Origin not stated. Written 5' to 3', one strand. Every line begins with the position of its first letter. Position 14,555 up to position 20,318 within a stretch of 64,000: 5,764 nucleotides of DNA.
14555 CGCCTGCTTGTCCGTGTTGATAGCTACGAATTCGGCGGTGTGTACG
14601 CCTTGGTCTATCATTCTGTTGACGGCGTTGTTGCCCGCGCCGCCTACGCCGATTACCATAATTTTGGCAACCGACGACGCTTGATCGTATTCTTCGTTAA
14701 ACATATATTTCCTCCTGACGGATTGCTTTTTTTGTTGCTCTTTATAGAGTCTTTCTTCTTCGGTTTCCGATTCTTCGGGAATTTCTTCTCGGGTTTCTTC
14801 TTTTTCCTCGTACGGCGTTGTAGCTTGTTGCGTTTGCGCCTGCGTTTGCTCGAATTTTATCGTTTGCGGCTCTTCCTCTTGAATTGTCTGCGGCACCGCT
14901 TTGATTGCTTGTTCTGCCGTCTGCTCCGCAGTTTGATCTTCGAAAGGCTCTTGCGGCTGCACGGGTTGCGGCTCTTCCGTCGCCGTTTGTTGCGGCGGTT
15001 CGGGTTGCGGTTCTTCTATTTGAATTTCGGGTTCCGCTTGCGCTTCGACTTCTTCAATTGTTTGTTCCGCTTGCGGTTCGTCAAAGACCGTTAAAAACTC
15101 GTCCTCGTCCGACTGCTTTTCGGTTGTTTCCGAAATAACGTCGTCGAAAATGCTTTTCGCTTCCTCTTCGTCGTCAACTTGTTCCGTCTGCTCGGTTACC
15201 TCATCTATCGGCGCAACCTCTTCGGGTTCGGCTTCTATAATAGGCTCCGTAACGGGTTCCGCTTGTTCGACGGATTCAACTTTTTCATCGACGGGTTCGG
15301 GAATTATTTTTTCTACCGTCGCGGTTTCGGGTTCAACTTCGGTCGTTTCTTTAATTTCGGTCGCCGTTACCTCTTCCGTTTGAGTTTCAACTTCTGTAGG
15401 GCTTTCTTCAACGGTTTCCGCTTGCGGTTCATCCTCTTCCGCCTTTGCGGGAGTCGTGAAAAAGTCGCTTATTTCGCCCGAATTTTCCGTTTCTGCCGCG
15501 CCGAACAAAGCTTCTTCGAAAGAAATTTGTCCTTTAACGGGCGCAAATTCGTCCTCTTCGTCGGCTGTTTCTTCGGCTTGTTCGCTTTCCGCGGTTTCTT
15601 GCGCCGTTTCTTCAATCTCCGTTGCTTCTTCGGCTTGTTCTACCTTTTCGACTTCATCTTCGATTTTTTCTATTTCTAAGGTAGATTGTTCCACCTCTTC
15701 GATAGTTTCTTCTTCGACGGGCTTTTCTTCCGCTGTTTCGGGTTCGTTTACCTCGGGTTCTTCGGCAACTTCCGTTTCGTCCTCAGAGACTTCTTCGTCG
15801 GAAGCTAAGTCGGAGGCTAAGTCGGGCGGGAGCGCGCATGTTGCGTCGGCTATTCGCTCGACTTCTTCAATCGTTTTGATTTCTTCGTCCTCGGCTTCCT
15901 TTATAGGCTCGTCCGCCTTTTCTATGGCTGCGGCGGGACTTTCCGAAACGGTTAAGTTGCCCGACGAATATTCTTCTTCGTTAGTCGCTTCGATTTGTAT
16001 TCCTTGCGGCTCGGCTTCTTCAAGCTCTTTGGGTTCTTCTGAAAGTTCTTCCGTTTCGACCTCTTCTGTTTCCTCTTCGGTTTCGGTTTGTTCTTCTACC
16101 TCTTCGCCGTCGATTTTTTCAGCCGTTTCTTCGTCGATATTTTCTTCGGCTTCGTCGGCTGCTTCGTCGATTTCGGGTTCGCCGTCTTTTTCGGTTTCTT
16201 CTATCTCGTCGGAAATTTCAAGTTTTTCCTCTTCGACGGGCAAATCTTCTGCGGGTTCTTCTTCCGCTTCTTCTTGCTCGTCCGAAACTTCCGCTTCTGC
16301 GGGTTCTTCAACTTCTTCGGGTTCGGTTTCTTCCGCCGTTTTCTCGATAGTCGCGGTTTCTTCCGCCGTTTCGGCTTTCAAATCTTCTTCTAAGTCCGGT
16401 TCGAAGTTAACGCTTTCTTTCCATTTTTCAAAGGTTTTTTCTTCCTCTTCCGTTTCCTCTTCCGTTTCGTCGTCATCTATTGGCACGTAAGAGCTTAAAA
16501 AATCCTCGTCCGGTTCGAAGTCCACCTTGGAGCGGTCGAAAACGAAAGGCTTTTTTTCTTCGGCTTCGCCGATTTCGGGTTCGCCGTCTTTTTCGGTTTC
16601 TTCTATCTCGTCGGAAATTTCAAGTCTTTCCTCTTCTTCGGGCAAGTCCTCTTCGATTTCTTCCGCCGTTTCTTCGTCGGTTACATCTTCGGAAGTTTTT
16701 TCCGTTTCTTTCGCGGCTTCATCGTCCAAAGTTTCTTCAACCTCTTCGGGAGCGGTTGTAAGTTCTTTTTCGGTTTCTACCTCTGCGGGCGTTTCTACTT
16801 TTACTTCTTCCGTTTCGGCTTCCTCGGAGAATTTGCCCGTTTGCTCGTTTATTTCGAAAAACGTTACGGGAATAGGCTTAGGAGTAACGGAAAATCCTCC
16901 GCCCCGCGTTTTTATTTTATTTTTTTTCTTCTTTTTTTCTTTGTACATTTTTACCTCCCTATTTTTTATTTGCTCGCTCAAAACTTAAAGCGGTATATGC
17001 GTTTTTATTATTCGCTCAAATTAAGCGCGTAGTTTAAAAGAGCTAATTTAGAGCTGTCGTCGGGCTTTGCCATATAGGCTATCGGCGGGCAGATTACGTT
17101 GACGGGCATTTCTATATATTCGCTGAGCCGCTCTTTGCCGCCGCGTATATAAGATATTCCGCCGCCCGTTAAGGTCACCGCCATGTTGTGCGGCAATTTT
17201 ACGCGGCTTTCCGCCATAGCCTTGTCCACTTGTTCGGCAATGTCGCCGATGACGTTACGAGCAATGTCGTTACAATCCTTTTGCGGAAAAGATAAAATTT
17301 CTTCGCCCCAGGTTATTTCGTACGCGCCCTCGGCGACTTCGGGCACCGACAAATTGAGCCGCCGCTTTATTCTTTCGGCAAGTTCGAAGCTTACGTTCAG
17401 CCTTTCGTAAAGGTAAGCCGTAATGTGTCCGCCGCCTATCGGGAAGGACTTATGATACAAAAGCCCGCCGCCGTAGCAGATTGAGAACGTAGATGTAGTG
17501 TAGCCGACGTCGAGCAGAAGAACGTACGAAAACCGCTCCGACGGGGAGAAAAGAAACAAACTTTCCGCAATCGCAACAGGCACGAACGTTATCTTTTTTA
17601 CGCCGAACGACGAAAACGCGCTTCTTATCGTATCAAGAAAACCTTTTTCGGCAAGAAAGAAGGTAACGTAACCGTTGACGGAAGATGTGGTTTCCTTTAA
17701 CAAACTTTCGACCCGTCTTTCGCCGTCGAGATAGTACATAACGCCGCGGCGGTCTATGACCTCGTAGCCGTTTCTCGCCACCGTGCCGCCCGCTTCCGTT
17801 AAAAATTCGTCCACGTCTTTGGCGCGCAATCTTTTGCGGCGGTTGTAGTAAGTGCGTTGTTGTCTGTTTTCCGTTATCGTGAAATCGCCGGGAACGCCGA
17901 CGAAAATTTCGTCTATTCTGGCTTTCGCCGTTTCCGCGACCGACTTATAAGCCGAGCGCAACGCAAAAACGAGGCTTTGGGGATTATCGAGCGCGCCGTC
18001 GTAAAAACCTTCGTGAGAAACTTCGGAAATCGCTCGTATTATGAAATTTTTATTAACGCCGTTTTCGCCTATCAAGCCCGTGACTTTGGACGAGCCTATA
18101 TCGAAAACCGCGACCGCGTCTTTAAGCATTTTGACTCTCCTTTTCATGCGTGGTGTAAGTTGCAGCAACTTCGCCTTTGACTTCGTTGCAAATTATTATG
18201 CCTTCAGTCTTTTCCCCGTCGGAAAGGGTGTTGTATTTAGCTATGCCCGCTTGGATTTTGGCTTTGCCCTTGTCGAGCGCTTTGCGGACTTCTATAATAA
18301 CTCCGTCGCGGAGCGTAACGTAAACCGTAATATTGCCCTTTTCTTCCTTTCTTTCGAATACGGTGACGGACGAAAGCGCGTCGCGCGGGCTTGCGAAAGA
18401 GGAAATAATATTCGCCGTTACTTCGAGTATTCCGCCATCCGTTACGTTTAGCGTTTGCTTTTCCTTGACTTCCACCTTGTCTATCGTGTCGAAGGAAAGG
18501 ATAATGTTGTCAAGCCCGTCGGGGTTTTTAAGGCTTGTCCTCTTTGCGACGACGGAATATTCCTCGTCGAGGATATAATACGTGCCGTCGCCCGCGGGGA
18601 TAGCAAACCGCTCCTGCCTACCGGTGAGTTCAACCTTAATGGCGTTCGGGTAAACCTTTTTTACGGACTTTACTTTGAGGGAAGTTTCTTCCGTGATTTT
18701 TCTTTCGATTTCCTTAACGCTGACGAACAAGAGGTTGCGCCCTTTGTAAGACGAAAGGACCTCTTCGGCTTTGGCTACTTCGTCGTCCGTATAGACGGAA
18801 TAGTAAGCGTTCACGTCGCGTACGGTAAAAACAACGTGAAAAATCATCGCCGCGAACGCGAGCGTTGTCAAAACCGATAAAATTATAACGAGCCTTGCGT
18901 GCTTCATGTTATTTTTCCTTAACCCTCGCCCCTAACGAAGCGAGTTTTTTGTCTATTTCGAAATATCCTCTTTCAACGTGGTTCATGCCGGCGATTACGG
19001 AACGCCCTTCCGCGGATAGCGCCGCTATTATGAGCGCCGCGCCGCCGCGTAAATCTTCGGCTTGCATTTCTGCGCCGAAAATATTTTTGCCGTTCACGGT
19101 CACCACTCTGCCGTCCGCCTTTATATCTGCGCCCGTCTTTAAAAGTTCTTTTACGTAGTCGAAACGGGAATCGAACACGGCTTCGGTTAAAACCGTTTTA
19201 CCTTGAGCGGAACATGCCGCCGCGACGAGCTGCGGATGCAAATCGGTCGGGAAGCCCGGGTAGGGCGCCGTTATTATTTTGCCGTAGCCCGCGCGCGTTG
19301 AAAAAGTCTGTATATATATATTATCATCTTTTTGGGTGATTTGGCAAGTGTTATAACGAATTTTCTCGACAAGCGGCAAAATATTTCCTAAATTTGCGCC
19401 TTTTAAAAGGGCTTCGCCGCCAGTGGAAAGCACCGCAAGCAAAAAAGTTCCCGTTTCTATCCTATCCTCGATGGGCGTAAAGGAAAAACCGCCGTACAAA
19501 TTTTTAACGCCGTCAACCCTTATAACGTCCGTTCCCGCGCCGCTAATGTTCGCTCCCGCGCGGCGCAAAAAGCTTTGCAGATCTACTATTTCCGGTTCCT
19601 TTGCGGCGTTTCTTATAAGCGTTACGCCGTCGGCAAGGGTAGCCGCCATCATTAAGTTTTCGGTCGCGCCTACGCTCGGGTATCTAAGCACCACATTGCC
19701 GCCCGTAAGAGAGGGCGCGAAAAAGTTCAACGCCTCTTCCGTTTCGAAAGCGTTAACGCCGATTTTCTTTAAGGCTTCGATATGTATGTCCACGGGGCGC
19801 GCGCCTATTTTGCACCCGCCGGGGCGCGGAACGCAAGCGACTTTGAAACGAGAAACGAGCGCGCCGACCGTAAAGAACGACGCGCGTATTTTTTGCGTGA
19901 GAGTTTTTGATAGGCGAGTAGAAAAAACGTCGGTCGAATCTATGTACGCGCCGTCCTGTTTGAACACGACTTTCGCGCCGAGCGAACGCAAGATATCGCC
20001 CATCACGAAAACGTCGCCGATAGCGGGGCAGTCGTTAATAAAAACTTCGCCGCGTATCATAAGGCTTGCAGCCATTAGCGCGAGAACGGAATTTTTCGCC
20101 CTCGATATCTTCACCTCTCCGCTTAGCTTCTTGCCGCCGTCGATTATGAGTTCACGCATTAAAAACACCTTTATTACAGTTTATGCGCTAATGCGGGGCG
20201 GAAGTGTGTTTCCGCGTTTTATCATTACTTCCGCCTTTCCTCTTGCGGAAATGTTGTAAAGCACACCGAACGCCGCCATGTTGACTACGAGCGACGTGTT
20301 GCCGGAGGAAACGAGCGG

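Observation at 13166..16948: ftsZ frame stays open through a 748-codon hyper-acidic upstream extension that has its own SD/ATG: two FtsZ isoforms, or a fused novel division protein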

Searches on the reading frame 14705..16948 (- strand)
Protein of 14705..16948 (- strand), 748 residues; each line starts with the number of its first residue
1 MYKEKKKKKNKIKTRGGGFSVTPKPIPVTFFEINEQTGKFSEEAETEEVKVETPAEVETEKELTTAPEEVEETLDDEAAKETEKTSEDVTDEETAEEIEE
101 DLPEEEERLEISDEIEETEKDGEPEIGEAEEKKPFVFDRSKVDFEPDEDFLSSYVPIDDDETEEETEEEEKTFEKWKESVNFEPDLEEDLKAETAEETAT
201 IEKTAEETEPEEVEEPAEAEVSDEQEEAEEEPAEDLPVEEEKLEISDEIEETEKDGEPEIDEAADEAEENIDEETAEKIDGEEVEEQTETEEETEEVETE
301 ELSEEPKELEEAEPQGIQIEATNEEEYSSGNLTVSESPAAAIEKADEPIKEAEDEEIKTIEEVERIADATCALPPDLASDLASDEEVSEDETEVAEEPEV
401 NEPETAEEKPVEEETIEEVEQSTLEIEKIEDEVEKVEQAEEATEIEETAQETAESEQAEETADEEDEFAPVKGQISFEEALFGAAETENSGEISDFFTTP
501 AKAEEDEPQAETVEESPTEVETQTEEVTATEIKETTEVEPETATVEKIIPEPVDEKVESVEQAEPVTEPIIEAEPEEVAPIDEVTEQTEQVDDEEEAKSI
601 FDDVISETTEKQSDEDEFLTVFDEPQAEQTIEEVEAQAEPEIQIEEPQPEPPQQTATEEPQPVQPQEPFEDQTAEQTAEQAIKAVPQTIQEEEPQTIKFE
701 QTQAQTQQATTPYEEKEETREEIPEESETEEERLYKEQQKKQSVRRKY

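Call 61: search_protein_representatives(protein=window:14705-16948:-)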
Query: 748 residues. Proteins with E-value up to 0.001 (for the whole library): 3; up to 1e-10: 3; up to 1e-30: 2. The best 3 are listed.
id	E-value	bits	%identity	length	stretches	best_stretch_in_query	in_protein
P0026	3.0e-67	244.2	49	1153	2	1-748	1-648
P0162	4.5e-32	128.0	65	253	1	1-234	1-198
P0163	1.6e-13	66.7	35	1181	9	499-558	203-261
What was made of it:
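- On Fusion of a pre-existing stand-alone protein to FtsZ: No stand-alone homologue was found (call 61).
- Closest known: Cyanobacterial and plastid FtsZ N-terminal peptides. Different: It has no sequence relationship to them: there is no hit outside its own clade (call 61).
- No homologue was found outside clade A in 1.84 billion representatives (call 61).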

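Call 63: search_protein_families(library=ncbifam, proteins=[window:14705-16948:-], max_evalue=0.001)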
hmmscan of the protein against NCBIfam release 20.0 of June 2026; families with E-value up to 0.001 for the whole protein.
window:14705-16948:- (748 aa): 0 families

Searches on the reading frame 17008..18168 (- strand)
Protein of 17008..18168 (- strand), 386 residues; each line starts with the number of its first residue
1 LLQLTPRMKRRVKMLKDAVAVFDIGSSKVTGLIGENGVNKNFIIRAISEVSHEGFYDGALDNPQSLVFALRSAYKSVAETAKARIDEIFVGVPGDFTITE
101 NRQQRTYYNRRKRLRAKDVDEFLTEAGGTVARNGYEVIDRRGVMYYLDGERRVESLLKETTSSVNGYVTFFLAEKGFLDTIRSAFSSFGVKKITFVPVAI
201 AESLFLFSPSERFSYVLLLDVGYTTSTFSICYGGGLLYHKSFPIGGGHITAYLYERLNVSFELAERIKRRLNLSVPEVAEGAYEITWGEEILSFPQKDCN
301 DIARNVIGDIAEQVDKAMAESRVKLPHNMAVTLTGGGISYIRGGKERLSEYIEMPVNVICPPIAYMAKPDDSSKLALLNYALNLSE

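Call 3: search_protein_families(library=pfam, proteins=[window:17008-18168:-], max_evalue=0.01)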
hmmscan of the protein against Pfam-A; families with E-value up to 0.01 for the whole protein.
window:17008-18168:- (386 aa): 3 families
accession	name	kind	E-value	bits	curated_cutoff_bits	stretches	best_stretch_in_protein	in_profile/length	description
PF14450.12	FtsA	-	1.1e-12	48.9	31.8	1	218-362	2-113/127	Cell division protein FtsA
PF11104.14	PilM_2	-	2.7e-07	30.3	27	1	208-273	174-239/340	Type IV pilus assembly protein PilM;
PF06723.19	MreB_Mbl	-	6.8e-05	22.3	27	1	216-364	147-309/327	MreB/Mbl protein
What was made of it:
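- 17008..18129 (-): ftsA-like gene (373 aa from the ATG that relatives use). Its stop lies 59 nt upstream of the long ftsZ start. Pfam FtsA 1.1e-12 (call 3).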

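Call 53: search_solved_structures(query=window:17008-18129:-, max_evalue=0.001, show_alignments=1)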
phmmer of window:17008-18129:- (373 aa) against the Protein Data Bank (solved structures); distinct sequences matched with E-value up to 0.001: 11.
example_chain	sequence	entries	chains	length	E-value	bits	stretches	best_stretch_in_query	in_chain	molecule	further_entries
3wt0_A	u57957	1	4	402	6.2e-10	41.7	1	9-368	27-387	Cell division protein FtsA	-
3wqt_A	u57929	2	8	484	1.2e-09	40.8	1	9-368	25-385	Cell division protein FtsA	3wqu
7q6g_A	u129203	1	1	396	3.4e-07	32.7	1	6-262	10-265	Cell division protein FtsA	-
7q6d_A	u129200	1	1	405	5.5e-07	32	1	6-260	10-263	Cell division protein FtsA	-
7q6f_A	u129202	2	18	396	1.4e-06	30.7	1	6-369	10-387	Cell division protein FtsA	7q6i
4cze_A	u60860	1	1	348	5.8e-05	25.4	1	175-354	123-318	ROD SHAPE-DETERMINING PROTEIN MREB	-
4czf_A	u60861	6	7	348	5.9e-05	25.3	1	175-354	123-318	ROD SHAPE-DETERMINING PROTEIN MREB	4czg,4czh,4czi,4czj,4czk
4czl_A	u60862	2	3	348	6e-05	25.3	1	175-354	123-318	ROD SHAPE-DETERMINING PROTEIN MREB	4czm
7e1c_A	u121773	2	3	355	0.00033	22.9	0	192-349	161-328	Cell shape-determining protein MreB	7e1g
3jc8_Ma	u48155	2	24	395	0.00044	22.5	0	159-256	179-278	Type IV pilus biogenesis protein PilM | PilM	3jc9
1e4f_T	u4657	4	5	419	0.00074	21.7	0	9-350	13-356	CELL DIVISION PROTEIN FTSA | CELL DIVISION PROTEIN FTSA, PUTATIVE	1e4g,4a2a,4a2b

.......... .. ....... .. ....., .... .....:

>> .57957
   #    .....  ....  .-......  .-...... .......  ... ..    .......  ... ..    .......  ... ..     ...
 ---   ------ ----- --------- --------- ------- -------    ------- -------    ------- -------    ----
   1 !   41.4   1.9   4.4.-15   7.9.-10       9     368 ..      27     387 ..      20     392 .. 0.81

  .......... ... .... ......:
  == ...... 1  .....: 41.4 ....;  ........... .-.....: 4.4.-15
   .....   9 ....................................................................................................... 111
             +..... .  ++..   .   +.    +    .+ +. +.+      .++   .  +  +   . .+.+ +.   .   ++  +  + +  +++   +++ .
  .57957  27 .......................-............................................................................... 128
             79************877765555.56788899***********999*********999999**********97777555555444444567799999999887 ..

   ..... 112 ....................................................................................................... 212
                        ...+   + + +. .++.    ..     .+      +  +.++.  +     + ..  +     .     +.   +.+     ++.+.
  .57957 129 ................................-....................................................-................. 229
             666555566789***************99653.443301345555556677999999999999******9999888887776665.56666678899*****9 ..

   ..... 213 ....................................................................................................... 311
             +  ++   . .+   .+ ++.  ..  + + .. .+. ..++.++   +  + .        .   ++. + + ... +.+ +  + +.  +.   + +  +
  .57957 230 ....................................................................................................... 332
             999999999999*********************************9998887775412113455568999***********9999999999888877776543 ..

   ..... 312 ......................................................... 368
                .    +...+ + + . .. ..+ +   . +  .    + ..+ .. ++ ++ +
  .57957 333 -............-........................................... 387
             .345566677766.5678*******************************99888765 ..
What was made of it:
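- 17008..18129 (-): It aligns to S. aureus FtsA residues 27-387 only, so there is no C-terminal tail (call 53).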

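Call 63: search_protein_families(library=ncbifam, proteins=[window:17008-18129:-], max_evalue=0.001)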
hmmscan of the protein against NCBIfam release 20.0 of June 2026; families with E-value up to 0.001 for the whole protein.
window:17008-18129:- (373 aa): 7 families
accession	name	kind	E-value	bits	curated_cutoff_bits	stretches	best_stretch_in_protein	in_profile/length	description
TIGR01174.1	ftsA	equivalog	2.8e-26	92.5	175.85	1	6-348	2-347/371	cell division protein FtsA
TIGR01175.1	pilM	subfamily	2.1e-09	36.9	133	1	196-348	183-315/348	type IV pilus assembly protein PilM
NF007009.0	PRK09472.1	equivalog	9.4e-07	28.2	409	1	6-261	10-264/420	cell division protein FtsA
NF010540.1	PRK13929.1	exception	1.3e-05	24.5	515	1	168-351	117-314/334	rod-share determining protein MreBH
NF045709.1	Amuc_1101_fam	equivalog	0.00011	21.2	650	1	175-347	153-316/608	Amuc_1101 family PilM-like pilus complex protein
NF010539.0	PRK13927.1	subfamily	0.00028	19.9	293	0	174-351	124-316/339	rod shape-determining protein MreB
NF011660.0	PRK15080.1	equivalog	0.00094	18.5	182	0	205-257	145-197/277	ethanolamine utilization protein EutJ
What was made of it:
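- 17008..18129 (-): TIGR01174 scores 92.5 bits, below its 175.85 cut-off (call 63).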

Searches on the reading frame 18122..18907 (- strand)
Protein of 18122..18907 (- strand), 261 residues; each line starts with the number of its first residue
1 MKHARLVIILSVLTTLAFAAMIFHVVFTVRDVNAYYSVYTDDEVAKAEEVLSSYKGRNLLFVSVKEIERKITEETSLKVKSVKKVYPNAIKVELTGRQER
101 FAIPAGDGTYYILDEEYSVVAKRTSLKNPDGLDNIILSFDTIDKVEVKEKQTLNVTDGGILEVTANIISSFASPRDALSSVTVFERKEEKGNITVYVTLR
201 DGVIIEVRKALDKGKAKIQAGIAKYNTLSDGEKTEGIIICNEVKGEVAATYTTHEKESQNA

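Call 3: search_protein_families(library=pfam, proteins=[window:18122-18907:-], max_evalue=0.01)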
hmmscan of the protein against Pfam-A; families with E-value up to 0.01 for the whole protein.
window:18122-18907:- (261 aa): 1 family
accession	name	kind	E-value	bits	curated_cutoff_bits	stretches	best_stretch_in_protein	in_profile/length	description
PF08478.15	POTRA_1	-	0.00021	21.9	23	1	48-95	20-67/69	POTRA domain, FtsQ-type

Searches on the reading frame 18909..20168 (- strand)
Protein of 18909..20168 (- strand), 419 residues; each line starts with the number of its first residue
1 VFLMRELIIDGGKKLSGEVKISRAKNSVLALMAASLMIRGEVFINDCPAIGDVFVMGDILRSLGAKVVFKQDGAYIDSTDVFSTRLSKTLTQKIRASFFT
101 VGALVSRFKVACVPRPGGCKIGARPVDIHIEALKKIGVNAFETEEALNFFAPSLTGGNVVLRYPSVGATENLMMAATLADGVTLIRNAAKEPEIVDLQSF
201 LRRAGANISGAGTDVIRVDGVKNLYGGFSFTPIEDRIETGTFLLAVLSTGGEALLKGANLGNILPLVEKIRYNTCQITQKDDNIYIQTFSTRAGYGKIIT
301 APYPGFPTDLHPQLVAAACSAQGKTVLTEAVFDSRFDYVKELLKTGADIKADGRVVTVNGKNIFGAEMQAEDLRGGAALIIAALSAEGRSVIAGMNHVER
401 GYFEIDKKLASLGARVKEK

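Call 71: search_protein_families(library=pfam, proteins=[window:18909-20168:-], max_evalue=0.0001)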
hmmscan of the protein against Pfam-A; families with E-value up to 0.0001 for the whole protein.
window:18909-20168:- (419 aa): 1 family
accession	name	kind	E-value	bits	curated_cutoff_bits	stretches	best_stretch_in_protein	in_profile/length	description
PF00275.25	EPSP_synthase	-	3.4e-68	230.7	22.8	1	10-409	2-417/417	EPSP synthase (3-phosphoshikimate 1-carboxyvinyltransferase)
